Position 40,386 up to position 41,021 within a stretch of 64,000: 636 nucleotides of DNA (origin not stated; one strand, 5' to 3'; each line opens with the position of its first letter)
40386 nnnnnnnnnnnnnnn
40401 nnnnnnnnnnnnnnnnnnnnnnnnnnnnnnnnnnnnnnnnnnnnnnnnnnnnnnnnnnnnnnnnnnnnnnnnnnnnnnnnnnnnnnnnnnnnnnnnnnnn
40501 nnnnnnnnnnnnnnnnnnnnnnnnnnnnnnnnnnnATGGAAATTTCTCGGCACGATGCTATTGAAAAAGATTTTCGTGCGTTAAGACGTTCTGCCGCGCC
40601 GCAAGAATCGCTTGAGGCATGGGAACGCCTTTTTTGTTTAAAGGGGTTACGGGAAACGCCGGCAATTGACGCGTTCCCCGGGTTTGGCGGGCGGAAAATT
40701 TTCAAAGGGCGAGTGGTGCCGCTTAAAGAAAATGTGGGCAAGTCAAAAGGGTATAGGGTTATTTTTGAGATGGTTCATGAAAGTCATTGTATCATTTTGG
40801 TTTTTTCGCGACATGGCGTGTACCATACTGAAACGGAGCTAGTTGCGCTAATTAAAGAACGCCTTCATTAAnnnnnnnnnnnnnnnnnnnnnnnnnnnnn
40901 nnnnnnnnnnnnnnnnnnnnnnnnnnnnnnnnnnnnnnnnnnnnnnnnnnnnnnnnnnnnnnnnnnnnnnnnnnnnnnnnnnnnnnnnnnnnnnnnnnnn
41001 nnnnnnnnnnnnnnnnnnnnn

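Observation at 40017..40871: Panacea-domain (DUF4065) antitoxin paired with a RelE/ParE-fold toxin candidate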

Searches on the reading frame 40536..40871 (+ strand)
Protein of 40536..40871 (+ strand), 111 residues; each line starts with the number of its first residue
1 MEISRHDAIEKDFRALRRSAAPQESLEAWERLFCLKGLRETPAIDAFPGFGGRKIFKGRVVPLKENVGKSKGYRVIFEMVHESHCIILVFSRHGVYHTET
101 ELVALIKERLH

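Call 3: search_protein_families(library=pfam, proteins=[window:40536-40871:+], max_evalue=1)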
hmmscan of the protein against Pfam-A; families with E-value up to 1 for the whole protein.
window:40536-40871:+ (111 aa): 2 families
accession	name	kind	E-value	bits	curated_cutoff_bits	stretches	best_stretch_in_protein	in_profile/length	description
PF15092.11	UPF0728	-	0.065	13.5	27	1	67-99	33-65/88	Uncharacterised protein family UPF0728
PF11807.13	UstYa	-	0.072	13.4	25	1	21-89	79-140/220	Mycotoxin biosynthesis protein UstYa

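Call 4: search_protein_families(library=ncbifam, proteins=[window:40536-40871:+], max_evalue=1)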
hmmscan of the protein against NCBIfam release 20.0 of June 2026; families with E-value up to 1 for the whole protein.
window:40536-40871:+ (111 aa): 0 families

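Call 5: search_protein_families(library=padloc, proteins=[window:40536-40871:+], max_evalue=1)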
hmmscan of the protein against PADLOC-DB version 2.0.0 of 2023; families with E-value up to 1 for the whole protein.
window:40536-40871:+ (111 aa): 0 families
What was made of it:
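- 40536..40871 (+): panT candidate: a 111-aa RelE/HigB-2-like toxin of the RelE/ParE superfamily, with no existing family annotation. No Pfam, NCBIfam or PADLOC hit (calls 3-5).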

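Call 6: find_homologous_proteins(query=window:40536-40868:+, max_evalue=0.01)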
Query window:40536-40868:+ (111 aa): 377 proteins with E <= 0.01 among 382 candidates; the best 120 are listed.
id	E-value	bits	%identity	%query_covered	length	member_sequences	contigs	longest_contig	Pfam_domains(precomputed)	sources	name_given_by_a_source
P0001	4.3e-62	225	92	100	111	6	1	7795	-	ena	-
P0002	5.9e-58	211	85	100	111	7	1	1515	-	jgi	-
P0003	2.8e-56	206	86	99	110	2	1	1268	-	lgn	-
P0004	6.1e-56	205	84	99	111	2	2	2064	-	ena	-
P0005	1.0e-55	204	83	100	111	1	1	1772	-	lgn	-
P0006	2.5e-54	200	85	99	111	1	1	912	-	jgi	jgi:hypothetical protein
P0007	6.2e-54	199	84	100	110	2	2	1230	-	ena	-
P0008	7.0e-54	198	79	99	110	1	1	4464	-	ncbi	-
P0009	9.5e-54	198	82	99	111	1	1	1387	-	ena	-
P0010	1.2e-53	198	83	99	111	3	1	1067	-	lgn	-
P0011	7.3e-53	195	76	99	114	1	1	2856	-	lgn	-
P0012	1.7e-52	194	82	99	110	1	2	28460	-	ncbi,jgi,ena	ncbi:MAG TPA: hypothetical protein VGA53_05200 [Candidatus Paceibacterota bacterium]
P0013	2.4e-52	193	81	99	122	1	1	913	-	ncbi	-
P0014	2.9e-52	193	78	100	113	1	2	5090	-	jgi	jgi:hypothetical protein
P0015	8.7e-52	192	78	99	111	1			-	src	-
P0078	1.5e-46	175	69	99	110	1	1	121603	-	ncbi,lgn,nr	ncbi:MAG: hypothetical protein Q8Q95_00285 [bacterium]|nr:hypothetical protein [bacterium]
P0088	7.1e-46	173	72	99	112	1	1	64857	-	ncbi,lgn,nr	ncbi:MAG: hypothetical protein Q7S08_03855 [bacterium]|nr:hypothetical protein [bacterium]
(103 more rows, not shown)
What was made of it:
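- Checked: ORF2 has 377 homologs at 66-92% identity (call 6).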

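Call 7: search_solved_structures(query=window:40536-40868:+, max_evalue=10, show_alignments=3)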
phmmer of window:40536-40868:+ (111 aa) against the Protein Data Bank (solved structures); distinct sequences matched with E-value up to 10: 0.

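Call 8: search_protein_families(library=phrogs, proteins=[window:40536-40871:+], max_evalue=1)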
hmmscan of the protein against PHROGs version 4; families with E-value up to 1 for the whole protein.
window:40536-40871:+ (111 aa): 1 family
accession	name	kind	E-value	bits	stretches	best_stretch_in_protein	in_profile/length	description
phrog_5869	-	unknown function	0.015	16.4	1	45-89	38-78/110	-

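Call 10: find_encoding_contigs(protein=P0078, flank=5000, max_places=3)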
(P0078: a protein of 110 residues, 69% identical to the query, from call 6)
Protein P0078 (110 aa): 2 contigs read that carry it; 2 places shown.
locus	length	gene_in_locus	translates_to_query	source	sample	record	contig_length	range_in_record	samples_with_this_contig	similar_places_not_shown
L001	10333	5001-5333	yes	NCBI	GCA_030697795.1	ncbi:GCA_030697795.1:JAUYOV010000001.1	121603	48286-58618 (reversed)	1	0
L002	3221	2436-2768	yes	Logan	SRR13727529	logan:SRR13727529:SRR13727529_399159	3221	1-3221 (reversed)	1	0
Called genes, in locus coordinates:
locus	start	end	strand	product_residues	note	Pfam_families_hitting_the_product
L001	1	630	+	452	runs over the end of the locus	PF01336:tRNA_anti-codon, PF00152:tRNA-synt_2, PF01409:tRNA-synt_2d (faint)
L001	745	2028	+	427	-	PF02403:Seryl_tRNA_N, PF00587:tRNA-synt_2b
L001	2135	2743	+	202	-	-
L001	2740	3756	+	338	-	PF13310:Virulence_RhuM, PF02661:Fic, PF17726:DpnI_C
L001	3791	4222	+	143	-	-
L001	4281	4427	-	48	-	-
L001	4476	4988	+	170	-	PF13274:SocA_Panacea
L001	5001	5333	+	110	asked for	-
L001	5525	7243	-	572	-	PF13231:PMT_2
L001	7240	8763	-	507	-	PF13231:PMT_2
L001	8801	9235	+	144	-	-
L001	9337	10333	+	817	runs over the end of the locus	PF26449:DUF8128, PF02534:T4SS-DNA_transf (faint), PF01935:DUF87, PF10412:TrwB_AAD_bind (faint), PF12696:TraG-D_C (weak)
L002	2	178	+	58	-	?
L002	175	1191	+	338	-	PF13310:Virulence_RhuM, PF02661:Fic, PF17726:DpnI_C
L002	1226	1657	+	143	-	-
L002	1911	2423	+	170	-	PF13274:SocA_Panacea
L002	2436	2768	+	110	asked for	-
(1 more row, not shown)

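Call 11: find_encoding_contigs(protein=P0088, flank=5000, max_places=3)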
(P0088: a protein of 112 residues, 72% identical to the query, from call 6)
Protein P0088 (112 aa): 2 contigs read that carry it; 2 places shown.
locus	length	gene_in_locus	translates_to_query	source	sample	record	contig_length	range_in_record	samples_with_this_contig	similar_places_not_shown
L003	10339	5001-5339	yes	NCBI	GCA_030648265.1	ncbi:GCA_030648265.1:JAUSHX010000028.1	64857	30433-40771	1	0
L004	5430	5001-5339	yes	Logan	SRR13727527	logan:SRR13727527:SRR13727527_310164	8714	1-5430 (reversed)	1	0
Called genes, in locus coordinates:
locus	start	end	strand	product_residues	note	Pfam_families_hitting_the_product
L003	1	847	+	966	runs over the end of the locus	PF00376:MerR (faint), PF12728:HTH_17, PF01555:N6_N4_Mtase, PF02086:MethyltransfD12 (faint), PF03602:Cons_hypoth95 (faint), PF01170:UPF0020 (faint), PF01555:N6_N4_Mtase, PF00145:DNA_methylase, +1 more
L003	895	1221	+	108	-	-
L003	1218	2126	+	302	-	PF13749:HATPase_c_4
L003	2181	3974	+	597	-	PF02384:N6_Mtase, PF07669:Eco57I (weak)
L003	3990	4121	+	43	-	-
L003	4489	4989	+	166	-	PF13274:SocA_Panacea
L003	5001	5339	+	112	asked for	-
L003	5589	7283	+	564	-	PF00920:ILVD_EDD_N, PF24877:ILV_EDD_C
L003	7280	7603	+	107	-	PF02635:DsrE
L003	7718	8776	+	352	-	PF07991:KARI_N, PF01450:KARI_C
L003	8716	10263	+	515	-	PF00005:ABC_tran, PF02463:SMC_N (faint), PF13555:AAA_29 (faint), PF13304:AAA_21 (faint), PF13401:AAA_22 (faint), PF00005:ABC_tran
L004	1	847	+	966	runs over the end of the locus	PF00376:MerR (faint), PF12728:HTH_17, PF01555:N6_N4_Mtase, PF02086:MethyltransfD12 (faint), PF03602:Cons_hypoth95 (faint), PF01170:UPF0020 (faint), PF01555:N6_N4_Mtase, PF00145:DNA_methylase, +1 more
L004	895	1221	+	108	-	-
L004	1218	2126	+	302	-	PF13749:HATPase_c_4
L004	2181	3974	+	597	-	PF02384:N6_Mtase, PF07669:Eco57I (weak)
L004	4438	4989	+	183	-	PF13274:SocA_Panacea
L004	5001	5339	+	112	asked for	-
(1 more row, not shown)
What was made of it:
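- Flanking genes differ between loci (calls 10-11).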

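Call 14: search_solved_structures(query=A1, max_evalue=10, show_alignments=3)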
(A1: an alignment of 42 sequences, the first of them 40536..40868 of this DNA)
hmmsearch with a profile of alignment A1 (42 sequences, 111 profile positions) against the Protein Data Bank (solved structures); distinct sequences matched with E-value up to 10: 3.
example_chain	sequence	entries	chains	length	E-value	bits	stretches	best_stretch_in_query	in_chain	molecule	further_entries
6jtz_A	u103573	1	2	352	0.49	13.6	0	48-93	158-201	ATP-dependent DNA helicase Q1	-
9i16_D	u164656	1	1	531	1.7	11.8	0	48-93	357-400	ATP-dependent DNA helicase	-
7a8r_A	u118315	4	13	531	1.7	11.8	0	48-93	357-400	ATP-dependent DNA helicase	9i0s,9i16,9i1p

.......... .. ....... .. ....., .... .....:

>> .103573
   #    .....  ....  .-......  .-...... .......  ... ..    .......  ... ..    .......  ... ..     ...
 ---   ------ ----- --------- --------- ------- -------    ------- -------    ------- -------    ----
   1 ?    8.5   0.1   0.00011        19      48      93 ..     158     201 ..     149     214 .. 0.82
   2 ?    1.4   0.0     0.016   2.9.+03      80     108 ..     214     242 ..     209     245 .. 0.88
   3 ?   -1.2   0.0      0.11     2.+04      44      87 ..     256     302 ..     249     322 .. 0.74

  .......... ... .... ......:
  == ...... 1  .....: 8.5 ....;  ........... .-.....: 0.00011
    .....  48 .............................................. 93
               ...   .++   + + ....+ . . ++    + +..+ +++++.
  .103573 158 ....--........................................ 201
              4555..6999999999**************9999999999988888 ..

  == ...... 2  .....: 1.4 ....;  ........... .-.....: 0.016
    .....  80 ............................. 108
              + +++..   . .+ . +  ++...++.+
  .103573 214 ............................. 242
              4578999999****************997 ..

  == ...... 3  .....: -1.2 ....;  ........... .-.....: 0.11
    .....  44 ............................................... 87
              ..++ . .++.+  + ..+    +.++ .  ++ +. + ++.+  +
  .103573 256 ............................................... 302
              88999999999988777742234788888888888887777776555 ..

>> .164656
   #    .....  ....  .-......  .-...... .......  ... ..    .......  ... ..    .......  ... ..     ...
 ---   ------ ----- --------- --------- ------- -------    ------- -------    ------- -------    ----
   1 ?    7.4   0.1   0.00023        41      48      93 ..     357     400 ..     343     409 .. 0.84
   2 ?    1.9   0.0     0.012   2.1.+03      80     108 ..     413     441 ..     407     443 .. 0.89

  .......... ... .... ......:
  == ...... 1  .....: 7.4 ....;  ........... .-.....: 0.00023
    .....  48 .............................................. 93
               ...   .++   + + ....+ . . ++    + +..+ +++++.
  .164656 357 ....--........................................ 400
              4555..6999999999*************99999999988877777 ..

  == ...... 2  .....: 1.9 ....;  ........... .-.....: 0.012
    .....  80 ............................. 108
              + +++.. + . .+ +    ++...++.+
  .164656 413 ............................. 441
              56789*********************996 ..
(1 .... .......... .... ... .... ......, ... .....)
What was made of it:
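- Tried and rejected: phmmer, and the narrow A1 profile, against PDB sequences gave nothing relevant (calls 7, 14).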

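Call 20: predict_structure(alignment_id=A1)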
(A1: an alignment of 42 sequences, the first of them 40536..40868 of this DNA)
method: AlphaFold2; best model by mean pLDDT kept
length: 111 residues; sequences in the alignment: 42
mean_pLDDT: 91.1   pTM: 0.85
mean pLDDT of the five models: 91.1, 90.8, 90.1, 89.6, 88.4
residues with pLDDT >= 90: 85; 70-90: 20; 50-70: 6; < 50: 0
segments of 3 or more residues with pLDDT < 50: none
pLDDT, mean of each block of 10 residues (from residue 1): 95 91 95 95 94 95 74 92 95 82 93 87
secondary structure, 60 per line:
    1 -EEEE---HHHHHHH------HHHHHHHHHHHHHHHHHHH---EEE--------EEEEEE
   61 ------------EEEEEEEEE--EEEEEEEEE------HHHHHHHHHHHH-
elements in order: E2-5 H9-15 H22-40 E44-46 E55-60 E73-81 E84-92 H99-110
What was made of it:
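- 40536..40871 (+): AF2 model pLDDT 91 (call 20).
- On RelE/ParE toxin superfamily: AF2 pLDDT 91, pTM 0.85, elements E2-5 H9-15 H22-40 E44-46 E55-60 E73-81 E84-92 H99-110 (call 20).
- Toxin fold: AF2 pLDDT 91 (call 20).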

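Call 23: fold_search(model_id=the predicted structure, library=pdb)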
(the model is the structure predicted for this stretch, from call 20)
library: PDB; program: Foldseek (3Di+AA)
matches with E <= 10: 457; with E <= 0.001: 0
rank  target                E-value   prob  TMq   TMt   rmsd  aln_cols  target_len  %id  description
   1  6af4_A                3.2e-03  1.00  0.62  0.58   4.1       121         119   14  Toxin-Antitoxin module from Streptococcus pneumoniae (released 2019-08-14)
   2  6af4_C                5.0e-03  1.00  0.62  0.59   4.1       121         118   14  Toxin-Antitoxin module from Streptococcus pneumoniae (released 2019-08-14)
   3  6af4_G                9.0e-03  1.00  0.56  0.54   4.3       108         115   15  Toxin-Antitoxin module from Streptococcus pneumoniae (released 2019-08-14)
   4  6af3_C                2.4e-02  0.99  0.61  0.60   4.2       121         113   14  Toxin-Antitoxin module from Streptococcus pneumoniae (released 2019-08-14)
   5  6af3_E                4.5e-02  0.99  0.61  0.59   4.2       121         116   14  Toxin-Antitoxin module from Streptococcus pneumoniae (released 2019-08-14)
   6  6l8e_E                5.2e-02  0.98  0.53  0.65   4.3        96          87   10  Crystal structure of heterohexameric YoeB-YefM complex bound to 26bp-DNA (released 2020-09-02)
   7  7bwf_A                7.6e-02  0.85  0.43  0.53   7.4       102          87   11  YoeB-YefM complex from Staphylococcus aureus (released 2020-05-20)
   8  9lew_B                1.0e-01  0.89  0.51  0.59   4.3       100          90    9  The crystal structure of DinJ-YafQ complex from Vibrio cholerae (released 2025-07-30)
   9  5jaa_D                1.2e-01  0.89  0.54  0.58   5.1       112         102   13  Crystal structure of the HigBA2 toxin-antitoxin complex (released 2017-04-05)
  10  3kf6_B                1.2e-01  0.20  0.24  0.25   9.8        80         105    8  Crystal structure of S. pombe Stn1-ten1 complex (released 2009-12-22)
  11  6q4z_A                1.3e-01  0.20  0.27  0.11  13.6        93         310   16  Structure of an inactive variant (D94N) of MPT-2, a GDP-Man-dependent mannosyltransferase from Leishmania mexicana, in (released 2019-09-25)
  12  6q4x_A                1.5e-01  0.20  0.27  0.11  13.1        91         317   16  Structure of MPT-2, a GDP-Man-dependent mannosyltransferase from Leishmania mexicana (released 2019-09-18)
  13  3k0x                  1.5e-01  0.14  0.21  0.23  11.5        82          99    8  Crystal structure of telomere capping protein Ten1 from Saccharomyces pombe (released 2009-10-27)
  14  7uy5_E                1.9e-01  0.15  0.23  0.19  11.1        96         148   10  Tetrahymena telomerase with CST (released 2022-07-13)
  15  6q4x_B                2.0e-01  0.18  0.27  0.11  13.3        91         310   16  Structure of MPT-2, a GDP-Man-dependent mannosyltransferase from Leishmania mexicana (released 2019-09-18)
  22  7r5a_A                3.6e-01  0.28  0.38  0.43   8.9       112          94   12  Vibrio cholera ParD2:ParE2 antitoxin:toxin complex (released 2022-04-27)
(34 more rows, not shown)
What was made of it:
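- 40536..40871 (+): Foldseek finds HigB 6af4 (E 3e-3, TM 0.62), YoeB, YafQ and HigB-2 (call 23).
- On RelE/ParE toxin superfamily: Foldseek finds HigB 6af4 at probability 1.00 and TM 0.62, plus YoeB, YafQ, HigB-2 and BrnT (call 23).
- On ParE gyrase poisons: ParE2 has TM 0.38 at rank 22 (call 23).
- On SocAB type VI TA: The partner has a RelE fold (call 23).
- All credible top Foldseek PDB matches are RelE-superfamily mRNA interferases (call 23). ParE2 (7r5a) appears in the Foldseek list (call 23). ParE2 ranks 22nd with TM 0.38, against 0.51-0.62 for HigB, YoeB, YafQ and HigB-2 (call 23).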

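Call 24: search_protein_representatives(alignment_id=A1)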
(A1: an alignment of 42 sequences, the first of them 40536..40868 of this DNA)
Query: 42 sequences, 111 profile positions. Proteins with E-value up to 0.001 (for the whole library): 36; up to 1e-10: 13; up to 1e-30: 2. The best 36 are listed.
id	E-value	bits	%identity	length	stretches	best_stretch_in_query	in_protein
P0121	1.6e-48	179.4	-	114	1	1-110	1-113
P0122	2.4e-40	153.1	-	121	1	2-110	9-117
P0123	1.2e-27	112.2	-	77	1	35-110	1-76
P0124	1.1e-26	109.1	-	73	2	1-51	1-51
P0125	1.3e-25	105.6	-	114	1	4-110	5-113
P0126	2.8e-25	104.6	-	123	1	31-110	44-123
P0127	4.5e-24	100.7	-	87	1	46-110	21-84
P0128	2.9e-22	94.9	-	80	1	1-61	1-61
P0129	1.8e-21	92.3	-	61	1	1-60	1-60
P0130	7.3e-18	80.7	-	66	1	1-48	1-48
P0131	3.3e-12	62.5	-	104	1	39-91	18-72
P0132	4.2e-12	62.1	-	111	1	62-107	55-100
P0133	3.7e-11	59.1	-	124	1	3-110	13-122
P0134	2.1e-10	56.7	-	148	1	3-110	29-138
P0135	7.3e-10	54.9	-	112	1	1-109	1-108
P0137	2.9e-09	53.0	-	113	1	4-110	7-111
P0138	8.7e-09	51.5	-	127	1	2-94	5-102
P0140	4.8e-08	49.1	-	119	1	4-89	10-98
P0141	1.1e-07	48.0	-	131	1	4-103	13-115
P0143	2.4e-07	46.8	-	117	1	35-110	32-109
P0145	1.3e-06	44.4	-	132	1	1-110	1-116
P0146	1.4e-06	44.3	-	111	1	7-110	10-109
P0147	3.1e-06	43.2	-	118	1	4-98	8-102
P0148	7.4e-06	42.0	-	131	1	3-110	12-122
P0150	2.4e-05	40.4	-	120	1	7-111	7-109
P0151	2.5e-05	40.3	-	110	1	4-110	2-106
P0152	3.2e-05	40.0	-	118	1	36-110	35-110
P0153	4.4e-05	39.5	-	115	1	3-110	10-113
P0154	7.8e-05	38.7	-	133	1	1-83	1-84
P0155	2.3e-04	37.2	-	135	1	1-106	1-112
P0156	2.3e-04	37.2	-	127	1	10-109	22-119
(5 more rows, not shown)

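Call 25: search_protein_families(library=pfam, proteins=[P0133, P0134, P0135, P0137, P0138, P0140, P0141, P0145, P0146, P0147], max_evalue=0.1)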
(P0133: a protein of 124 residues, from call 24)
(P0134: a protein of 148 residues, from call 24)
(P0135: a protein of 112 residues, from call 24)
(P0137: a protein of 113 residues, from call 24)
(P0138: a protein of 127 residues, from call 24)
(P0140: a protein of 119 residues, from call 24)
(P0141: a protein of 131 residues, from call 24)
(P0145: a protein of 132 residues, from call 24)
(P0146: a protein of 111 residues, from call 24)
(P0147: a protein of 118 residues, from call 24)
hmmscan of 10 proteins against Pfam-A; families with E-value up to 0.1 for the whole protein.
P0133 (124 aa): 1 family
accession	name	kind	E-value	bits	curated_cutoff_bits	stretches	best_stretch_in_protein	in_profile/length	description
PF05016.21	ParE_toxin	-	0.044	14.8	23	1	14-98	2-78/89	ParE toxin of type II toxin-antitoxin system, parDE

P0134 (148 aa): 0 families

P0135 (112 aa): 3 families
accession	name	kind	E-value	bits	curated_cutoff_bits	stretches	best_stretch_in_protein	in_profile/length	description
PF06296.18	RelE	-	9.9e-05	23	27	1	35-104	27-95/120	RelE toxin of RelE / RelB toxin-antitoxin system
PF11666.13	DUF2933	-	0.08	13.5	21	0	82-98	33-49/52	Protein of unknown function (DUF2933)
PF15738.11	YafQ_toxin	-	0.096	13.4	30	0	3-45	3-45/88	Bacterial toxin of type II toxin-antitoxin system, YafQ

P0137 (113 aa): 0 families

P0138 (127 aa): 1 family
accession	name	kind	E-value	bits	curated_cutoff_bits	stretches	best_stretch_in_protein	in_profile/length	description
PF05016.21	ParE_toxin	-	0.0019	19.2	23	1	10-86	5-75/89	ParE toxin of type II toxin-antitoxin system, parDE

P0140 (119 aa): 1 family
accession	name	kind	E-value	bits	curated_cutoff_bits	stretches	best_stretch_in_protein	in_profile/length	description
PF14010.12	PEPcase_2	-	0.099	11.6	25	0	4-45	387-431/493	Phosphoenolpyruvate carboxylase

P0141 (131 aa): 0 families

P0145 (132 aa): 0 families

P0146 (111 aa): 0 families

P0147 (118 aa): 0 families

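Call 26: search_protein_families(library=pfam, proteins=[P0148, P0150, P0151, P0152, P0153, P0154, P0155, P0156, P0143, P0125], max_evalue=0.1)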
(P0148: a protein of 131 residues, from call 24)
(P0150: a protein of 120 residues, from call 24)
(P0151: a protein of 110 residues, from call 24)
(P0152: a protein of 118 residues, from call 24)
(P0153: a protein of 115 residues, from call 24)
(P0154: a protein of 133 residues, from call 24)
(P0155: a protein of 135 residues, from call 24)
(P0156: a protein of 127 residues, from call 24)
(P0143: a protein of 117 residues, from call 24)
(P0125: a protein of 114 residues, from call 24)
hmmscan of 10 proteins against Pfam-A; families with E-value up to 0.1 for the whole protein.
P0148 (131 aa): 0 families

P0150 (120 aa): 0 families

P0151 (110 aa): 0 families

P0152 (118 aa): 2 families
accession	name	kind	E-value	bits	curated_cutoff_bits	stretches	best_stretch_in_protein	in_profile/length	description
PF15781.12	ParE-like_toxin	-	0.0019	18.6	28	1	15-67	6-60/87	ParE-like toxin of type II bacterial toxin-antitoxin system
PF05016.21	ParE_toxin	-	0.0056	17.7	23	1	13-88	8-80/89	ParE toxin of type II toxin-antitoxin system, parDE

P0153 (115 aa): 1 family
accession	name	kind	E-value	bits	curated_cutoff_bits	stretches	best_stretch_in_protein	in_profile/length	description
PF00545.25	Ribonuclease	-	0.0076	17.2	24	1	65-96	58-89/98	ribonuclease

P0154 (133 aa): 0 families

P0155 (135 aa): 0 families

P0156 (127 aa): 1 family
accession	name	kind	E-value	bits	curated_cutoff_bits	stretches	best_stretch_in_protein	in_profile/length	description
PF06296.18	RelE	-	0.013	16.2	27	1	65-107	42-83/120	RelE toxin of RelE / RelB toxin-antitoxin system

P0143 (117 aa): 2 families
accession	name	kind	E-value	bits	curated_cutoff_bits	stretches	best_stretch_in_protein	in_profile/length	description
PF05016.21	ParE_toxin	-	0.00094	20.2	23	1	23-87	27-81/89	ParE toxin of type II toxin-antitoxin system, parDE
PF05973.20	Gp49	-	0.0051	17.3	23.9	1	31-105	17-85/90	Phage derived protein Gp49-like (DUF891)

P0125 (114 aa): 0 families
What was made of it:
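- On RelE/ParE toxin superfamily: Six of 20 remote relatives give only sub-threshold hits to families of this clan (calls 25-26).
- Sub-threshold ParE_toxin, RelE, Gp49 and YafQ Pfam hits occur in 6 of 20 remote relatives (calls 25-26). Four remote relatives give sub-threshold ParE_toxin or ParE-like hits (calls 25-26).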
